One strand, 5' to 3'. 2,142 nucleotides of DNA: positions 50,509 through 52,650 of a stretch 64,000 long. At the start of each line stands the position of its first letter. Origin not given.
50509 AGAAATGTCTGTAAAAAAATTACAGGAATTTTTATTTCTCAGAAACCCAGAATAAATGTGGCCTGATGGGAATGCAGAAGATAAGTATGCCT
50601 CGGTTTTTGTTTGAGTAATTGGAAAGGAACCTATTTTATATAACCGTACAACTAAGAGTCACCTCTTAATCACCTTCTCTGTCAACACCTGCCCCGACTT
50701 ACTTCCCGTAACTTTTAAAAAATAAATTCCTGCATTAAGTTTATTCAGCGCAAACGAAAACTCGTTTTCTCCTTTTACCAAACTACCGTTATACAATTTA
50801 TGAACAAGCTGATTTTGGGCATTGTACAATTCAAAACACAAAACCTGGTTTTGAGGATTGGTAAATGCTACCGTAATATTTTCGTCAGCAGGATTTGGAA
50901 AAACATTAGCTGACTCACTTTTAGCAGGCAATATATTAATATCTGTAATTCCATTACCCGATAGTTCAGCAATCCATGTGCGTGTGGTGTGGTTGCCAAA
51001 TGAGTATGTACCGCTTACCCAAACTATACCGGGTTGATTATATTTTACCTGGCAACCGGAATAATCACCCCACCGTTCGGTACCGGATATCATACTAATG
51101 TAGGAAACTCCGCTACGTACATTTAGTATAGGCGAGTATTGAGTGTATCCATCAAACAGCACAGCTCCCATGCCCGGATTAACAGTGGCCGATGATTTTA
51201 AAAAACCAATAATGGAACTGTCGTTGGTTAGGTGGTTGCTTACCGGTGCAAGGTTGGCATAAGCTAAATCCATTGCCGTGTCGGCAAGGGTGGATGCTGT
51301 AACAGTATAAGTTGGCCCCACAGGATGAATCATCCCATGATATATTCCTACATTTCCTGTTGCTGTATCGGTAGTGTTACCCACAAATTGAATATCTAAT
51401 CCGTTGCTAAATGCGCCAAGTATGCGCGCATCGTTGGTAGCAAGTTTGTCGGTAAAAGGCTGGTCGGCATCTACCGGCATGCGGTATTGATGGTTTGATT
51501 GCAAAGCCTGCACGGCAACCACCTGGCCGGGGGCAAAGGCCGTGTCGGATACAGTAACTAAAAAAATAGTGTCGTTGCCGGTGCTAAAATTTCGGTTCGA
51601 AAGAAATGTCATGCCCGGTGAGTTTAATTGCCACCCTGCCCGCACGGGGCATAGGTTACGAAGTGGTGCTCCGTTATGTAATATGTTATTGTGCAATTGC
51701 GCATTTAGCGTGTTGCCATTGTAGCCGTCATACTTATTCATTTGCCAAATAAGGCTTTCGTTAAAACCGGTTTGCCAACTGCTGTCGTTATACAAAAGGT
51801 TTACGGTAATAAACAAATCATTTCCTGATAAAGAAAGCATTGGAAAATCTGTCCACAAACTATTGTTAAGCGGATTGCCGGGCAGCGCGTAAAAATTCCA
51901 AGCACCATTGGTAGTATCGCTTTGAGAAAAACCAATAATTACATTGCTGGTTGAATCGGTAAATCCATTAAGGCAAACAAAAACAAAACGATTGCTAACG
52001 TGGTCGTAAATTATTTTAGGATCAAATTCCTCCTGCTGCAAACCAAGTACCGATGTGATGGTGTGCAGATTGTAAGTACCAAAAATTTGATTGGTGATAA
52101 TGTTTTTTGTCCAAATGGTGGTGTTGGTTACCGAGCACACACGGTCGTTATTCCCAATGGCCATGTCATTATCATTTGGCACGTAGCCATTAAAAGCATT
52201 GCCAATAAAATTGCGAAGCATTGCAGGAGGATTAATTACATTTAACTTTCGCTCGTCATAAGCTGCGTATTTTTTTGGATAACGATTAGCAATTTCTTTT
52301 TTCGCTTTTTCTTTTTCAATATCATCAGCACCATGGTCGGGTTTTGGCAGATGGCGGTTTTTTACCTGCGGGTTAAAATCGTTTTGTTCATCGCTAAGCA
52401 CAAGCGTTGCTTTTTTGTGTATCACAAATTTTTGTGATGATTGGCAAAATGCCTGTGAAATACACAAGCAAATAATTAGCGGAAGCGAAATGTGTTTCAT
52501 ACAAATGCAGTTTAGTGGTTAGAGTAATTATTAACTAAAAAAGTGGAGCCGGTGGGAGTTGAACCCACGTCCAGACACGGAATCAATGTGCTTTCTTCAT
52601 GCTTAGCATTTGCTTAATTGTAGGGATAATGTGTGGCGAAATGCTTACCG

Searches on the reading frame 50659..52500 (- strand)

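Call 56: search_protein_families(library=pfam, proteins=[window:50659-52500:-], max_evalue=0.00001)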
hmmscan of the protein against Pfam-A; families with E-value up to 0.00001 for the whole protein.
window:50659-52500:- (613 aa): 1 family
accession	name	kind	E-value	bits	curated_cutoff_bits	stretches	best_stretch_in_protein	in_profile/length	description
PF18962.6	Por_Secre_tail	-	6.8e-11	42.7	27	1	533-609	1-72/75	Secretion system C-terminal sorting domain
